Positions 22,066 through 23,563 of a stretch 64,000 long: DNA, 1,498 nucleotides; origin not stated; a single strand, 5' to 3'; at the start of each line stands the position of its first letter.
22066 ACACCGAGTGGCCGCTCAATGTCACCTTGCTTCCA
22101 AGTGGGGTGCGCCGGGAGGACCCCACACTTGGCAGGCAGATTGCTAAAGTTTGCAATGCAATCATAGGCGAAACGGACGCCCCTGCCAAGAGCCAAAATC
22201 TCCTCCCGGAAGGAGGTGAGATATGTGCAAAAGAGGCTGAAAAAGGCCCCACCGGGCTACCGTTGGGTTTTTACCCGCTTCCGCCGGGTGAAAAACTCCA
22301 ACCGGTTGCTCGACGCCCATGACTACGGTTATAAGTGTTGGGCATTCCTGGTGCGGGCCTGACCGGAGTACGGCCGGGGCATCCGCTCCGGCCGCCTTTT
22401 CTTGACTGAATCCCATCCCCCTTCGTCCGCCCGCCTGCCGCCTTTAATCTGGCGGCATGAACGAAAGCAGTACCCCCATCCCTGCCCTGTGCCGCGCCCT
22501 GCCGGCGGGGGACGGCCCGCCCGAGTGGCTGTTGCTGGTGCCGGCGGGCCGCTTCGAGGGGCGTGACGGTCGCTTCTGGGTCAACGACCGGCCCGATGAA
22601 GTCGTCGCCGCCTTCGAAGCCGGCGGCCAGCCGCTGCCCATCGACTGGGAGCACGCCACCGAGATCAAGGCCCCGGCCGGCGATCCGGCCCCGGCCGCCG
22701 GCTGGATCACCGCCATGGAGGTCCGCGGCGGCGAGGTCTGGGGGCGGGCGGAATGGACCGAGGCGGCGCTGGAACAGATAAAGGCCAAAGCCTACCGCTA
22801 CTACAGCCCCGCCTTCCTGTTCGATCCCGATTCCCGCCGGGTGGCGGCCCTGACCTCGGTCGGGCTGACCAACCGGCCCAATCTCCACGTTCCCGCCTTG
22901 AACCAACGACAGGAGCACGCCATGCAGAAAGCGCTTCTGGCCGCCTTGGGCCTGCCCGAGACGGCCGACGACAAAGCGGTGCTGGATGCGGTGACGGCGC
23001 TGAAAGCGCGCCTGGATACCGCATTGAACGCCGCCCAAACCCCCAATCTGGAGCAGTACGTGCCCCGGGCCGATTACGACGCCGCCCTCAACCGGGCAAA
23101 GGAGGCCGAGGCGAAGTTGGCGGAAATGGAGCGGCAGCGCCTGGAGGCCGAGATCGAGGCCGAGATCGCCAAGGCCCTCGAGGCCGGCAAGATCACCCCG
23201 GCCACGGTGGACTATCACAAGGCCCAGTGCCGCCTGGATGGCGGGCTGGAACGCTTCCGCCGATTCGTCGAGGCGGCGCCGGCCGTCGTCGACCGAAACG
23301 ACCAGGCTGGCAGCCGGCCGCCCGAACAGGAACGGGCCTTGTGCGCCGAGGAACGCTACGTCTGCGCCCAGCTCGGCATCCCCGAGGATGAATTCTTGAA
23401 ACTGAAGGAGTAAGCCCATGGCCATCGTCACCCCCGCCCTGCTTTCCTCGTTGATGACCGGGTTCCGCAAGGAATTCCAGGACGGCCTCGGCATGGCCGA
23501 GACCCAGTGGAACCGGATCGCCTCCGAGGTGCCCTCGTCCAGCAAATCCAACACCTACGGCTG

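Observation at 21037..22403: Self-contained XRE + ImmA/IrrE + structured leader + hidden 45-aa ORF module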

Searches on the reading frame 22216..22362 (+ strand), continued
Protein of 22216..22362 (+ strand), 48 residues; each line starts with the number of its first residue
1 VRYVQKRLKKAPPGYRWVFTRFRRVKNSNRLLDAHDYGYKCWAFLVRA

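Call 72: search_protein_families(library=padloc, proteins=[L023:2274-2855:+, L032:2304-2858:+, L047:2272-2841:+, L022:2012-2782:+, L086:1953-2786:+, L076:1996-2787:+, L042:2207-2782:+, L072:339-917:+, L036:401-859:+, L074:2305-2835:+], max_evalue=0.1)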
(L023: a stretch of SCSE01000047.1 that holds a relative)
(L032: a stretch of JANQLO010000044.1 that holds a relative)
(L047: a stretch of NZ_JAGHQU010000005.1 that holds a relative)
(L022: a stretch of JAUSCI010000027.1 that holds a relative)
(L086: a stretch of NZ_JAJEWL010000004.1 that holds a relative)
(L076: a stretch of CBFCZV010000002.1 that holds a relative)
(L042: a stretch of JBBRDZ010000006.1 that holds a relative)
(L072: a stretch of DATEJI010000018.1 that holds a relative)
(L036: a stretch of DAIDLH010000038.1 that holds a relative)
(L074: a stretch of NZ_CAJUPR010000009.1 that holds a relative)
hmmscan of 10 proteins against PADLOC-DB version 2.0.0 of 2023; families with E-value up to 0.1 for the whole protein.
L023:2274-2855:+ (193 aa): 0 families

L032:2304-2858:+ (184 aa): 0 families

L047:2272-2841:+ (189 aa): 0 families

L022:2012-2782:+ (256 aa): 0 families

L086:1953-2786:+ (277 aa): 1 family
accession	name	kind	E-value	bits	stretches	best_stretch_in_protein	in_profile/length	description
PDLC00543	JetB2|JetB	-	0.026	11.7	1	60-106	347-392/404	DUF2398 domain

L076:1996-2787:+ (263 aa): 0 families

L042:2207-2782:+ (191 aa): 0 families

L072:339-917:+ (192 aa): 0 families

L036:401-859:+ (152 aa): 0 families

L074:2305-2835:+ (176 aa): 0 families

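Call 73: search_protein_families(library=phrogs, proteins=[L023:2274-2855:+, L032:2304-2858:+, L047:2272-2841:+, L022:2012-2782:+, L086:1953-2786:+, L076:1996-2787:+, L042:2207-2782:+, L072:339-917:+, L036:401-859:+, L074:2305-2835:+], max_evalue=0.01)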
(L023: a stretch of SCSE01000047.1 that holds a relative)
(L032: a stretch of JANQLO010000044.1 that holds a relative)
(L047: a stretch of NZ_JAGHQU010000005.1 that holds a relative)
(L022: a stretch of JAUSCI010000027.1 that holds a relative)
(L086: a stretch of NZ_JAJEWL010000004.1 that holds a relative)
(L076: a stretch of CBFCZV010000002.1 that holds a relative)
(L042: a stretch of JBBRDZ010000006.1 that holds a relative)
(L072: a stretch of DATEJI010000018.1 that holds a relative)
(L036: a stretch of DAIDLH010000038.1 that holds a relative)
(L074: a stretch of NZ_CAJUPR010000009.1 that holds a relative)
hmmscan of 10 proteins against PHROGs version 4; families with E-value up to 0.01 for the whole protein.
L023:2274-2855:+ (193 aa): 2 families
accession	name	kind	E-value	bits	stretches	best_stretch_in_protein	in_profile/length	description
phrog_2602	-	unknown function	5.3e-21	76.2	1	2-190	3-170/173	-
phrog_36396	-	unknown function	3.7e-06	27.9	1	151-190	16-55/63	-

L032:2304-2858:+ (184 aa): 2 families
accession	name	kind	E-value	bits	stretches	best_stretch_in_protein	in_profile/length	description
phrog_2602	-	unknown function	1.3e-22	81.4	1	1-180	1-171/173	-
phrog_36396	-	unknown function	9.2e-10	39.4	1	144-184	20-60/63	-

L047:2272-2841:+ (189 aa): 2 families
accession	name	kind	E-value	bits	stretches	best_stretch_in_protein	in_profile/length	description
phrog_2602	-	unknown function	2.9e-23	83.5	1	1-184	1-171/173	-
phrog_36396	-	unknown function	0.00061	20.8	1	147-184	19-56/63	-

L022:2012-2782:+ (256 aa): 0 families

L086:1953-2786:+ (277 aa): 0 families

L076:1996-2787:+ (263 aa): 0 families

L042:2207-2782:+ (191 aa): 0 families

L072:339-917:+ (192 aa): 0 families

L036:401-859:+ (152 aa): 0 families

L074:2305-2835:+ (176 aa): 0 families

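Call 87: search_protein_families(library=pfam, proteins=[L002:2655-2837:+, L006:4222-4449:+, L004:3726-3956:+, L004:3981-4226:+, L043:2421-2795:+], max_evalue=0.01)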
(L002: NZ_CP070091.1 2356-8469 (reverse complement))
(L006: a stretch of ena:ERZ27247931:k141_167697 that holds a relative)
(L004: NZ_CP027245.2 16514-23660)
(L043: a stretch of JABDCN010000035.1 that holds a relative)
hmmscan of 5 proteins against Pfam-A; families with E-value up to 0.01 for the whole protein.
L002:2655-2837:+ (60 aa): 0 families

L006:4222-4449:+ (75 aa): 1 family
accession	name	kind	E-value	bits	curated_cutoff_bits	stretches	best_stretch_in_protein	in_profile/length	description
PF09954.14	DUF2188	-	1.1e-21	77.2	22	1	7-66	2-62/62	Uncharacterized protein conserved in bacteria (DUF2188)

L004:3726-3956:+ (76 aa): 1 family
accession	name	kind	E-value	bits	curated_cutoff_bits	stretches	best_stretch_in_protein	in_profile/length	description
PF12773.13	DZR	-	0.0056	17.3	27.3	1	9-29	13-31/45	Double zinc ribbon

L004:3981-4226:+ (81 aa): 0 families

L043:2421-2795:+ (124 aa): 0 families

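Call 108: search_solved_structures(query=A9, max_evalue=1)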
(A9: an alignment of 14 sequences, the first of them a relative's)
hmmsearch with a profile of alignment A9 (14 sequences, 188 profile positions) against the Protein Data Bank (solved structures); distinct sequences matched with E-value up to 1: 4.
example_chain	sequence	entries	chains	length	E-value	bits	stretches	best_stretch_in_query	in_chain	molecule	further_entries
3jck_E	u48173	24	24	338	0.043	16.9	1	9-136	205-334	26S proteasome regulatory subunit RPN8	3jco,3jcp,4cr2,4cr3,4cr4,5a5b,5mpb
8crx_T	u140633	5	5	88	0.13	15.3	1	12-43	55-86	30S ribosomal protein S20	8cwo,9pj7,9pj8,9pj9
5wwo_C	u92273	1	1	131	0.86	12.6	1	41-140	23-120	Protein LTV1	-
2v8q_A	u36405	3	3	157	0.94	12.5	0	64-154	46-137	5'-AMP-ACTIVATED PROTEIN KINASE CATALYTIC SUBUNIT ALPHA-1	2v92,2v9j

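Call 113: predict_structure(alignment_id=A9)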
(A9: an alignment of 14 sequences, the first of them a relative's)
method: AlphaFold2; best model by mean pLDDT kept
length: 184 residues; sequences in the alignment: 14
mean_pLDDT: 76.8   pTM: 0.54
mean pLDDT of the five models: 76.8, 73.8, 73.5, 73.3, 72.4
residues with pLDDT >= 90: 83; 70-90: 46; 50-70: 21; < 50: 34
segments of 3 or more residues with pLDDT < 50: 110-140
pLDDT, mean of each block of 10 residues (from residue 1): 86 95 93 95 92 93 90 92 95 91 68 40 35 42 66 71 78 73 48
secondary structure, 60 per line:
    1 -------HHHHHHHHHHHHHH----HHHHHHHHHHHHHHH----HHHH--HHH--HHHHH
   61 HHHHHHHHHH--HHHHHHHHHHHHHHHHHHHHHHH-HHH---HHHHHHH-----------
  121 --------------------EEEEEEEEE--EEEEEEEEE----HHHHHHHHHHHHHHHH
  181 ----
elements in order: H8-21 H26-40 H45-48 H56-70 H73-95 H103-109 E141-149 E152-160 H165-180

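Call 115: fold_search(model_id=the predicted structure, library=pdb)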
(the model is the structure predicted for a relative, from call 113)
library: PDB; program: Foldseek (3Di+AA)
matches with E <= 10: 86; with E <= 0.001: 0
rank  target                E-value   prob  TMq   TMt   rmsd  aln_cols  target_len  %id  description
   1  5hbu_D                6.9e-01  0.15  0.21  0.20  10.0       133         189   16  Structure of the E. coli nucleoid occlusion protein SlmA bound to DNA and the C-terminal tail of the cytoskeletal cell (released 2016-04-13)
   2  2kiw_MODEL_1_A        1.0e+00  0.25  0.27  0.39  10.1       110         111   16  Solution NMR structure of the domain N-terminal to the integrase domain of SH1003 from Staphylococcus haemolyt (released 2009-07-07)
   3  3hw2_A                1.8e+00  0.09  0.20  0.13  14.8       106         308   12  Crystal structure of the SifA-SKIP(PH) complex (released 2009-11-03)
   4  3e7q_A                2.1e+00  0.09  0.22  0.20  10.2       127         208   14  The crystal structure of the putative transcriptional regulator from Pseudomonas aeruginosa PAO1 (released 2008-10-14)
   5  4gcl_D                2.1e+00  0.08  0.21  0.20  10.0       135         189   17  structure of no-dna factor (released 2013-06-19)
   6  9hqv_Bz               2.1e+00  0.03  0.12  0.11  18.7       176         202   10  Cryo-EM structure of the small subunit of the mitochondrial ribosome from Toxoplasma gondii (released 2025-06-11)
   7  6cvk_D                2.2e+00  0.04  0.14  0.16  14.2       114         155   18  Hepatitis B e-antigen in complex with scFv e13 (released 2018-08-29)
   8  4gck_A                2.9e+00  0.07  0.20  0.19  13.6       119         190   18  structure of no-dna complex (released 2013-06-19)
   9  5hsz_B                3.1e+00  0.07  0.21  0.20  10.4       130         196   15  Structure of the K. pneumonia SlmA protein bound to the C-terminal tail of the cytoskeletal cell division protein FtsZ (released 2016-04-13)
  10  5wh1_B                3.3e+00  0.08  0.19  0.17  12.2       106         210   12  Apo form of the C-terminal region of human Transcription Factor IIB (released 2017-11-29)
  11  2lkm_MODEL_1_B        3.3e+00  0.03  0.13  0.13  15.1        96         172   17  Structural Basis for Molecular Interactions Involving MRG Domains: Implications in Chromatin Biology (released 2012-01-18)
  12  5k36_J                3.3e+00  0.02  0.14  0.07  30.3       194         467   14  Structure of an eleven component nuclear RNA exosome complex bound to RNA (released 2016-11-02)
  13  5a97_B                3.5e+00  0.08  0.21  0.09  12.8       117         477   11  Hazara virus nucleocapsid protain (released 2016-01-13)
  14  8rz0_G                3.5e+00  0.06  0.17  0.27  11.2        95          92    7  Synthetic immunogen RH5-34EM bound to monoclonal antibody R5.016 (released 2024-07-17)
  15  7eg8_R                3.7e+00  0.08  0.19  0.15  10.7       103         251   12  TFIID-based core PIC on PUMA promoter (released 2021-05-05)
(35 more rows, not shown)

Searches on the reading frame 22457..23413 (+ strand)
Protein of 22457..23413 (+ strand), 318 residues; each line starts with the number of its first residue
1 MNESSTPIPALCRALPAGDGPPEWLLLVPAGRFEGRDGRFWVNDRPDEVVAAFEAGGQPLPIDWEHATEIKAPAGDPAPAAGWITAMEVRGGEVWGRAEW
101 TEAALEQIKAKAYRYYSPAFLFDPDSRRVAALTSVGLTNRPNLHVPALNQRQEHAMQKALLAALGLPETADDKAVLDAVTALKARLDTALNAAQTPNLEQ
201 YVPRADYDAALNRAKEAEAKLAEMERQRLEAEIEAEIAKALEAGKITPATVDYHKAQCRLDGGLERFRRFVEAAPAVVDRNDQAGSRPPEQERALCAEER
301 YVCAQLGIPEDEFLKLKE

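Call 3: search_protein_families(library=pfam, proteins=[window:22457-23413:+], max_evalue=0.01)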
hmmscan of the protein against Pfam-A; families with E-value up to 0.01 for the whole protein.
window:22457-23413:+ (318 aa): 1 family
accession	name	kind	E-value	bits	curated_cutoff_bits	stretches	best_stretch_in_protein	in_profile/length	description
PF10123.14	Mu-like_Pro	-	4.3e-62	211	25.2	1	27-315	3-330/330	Mu-like prophage I protein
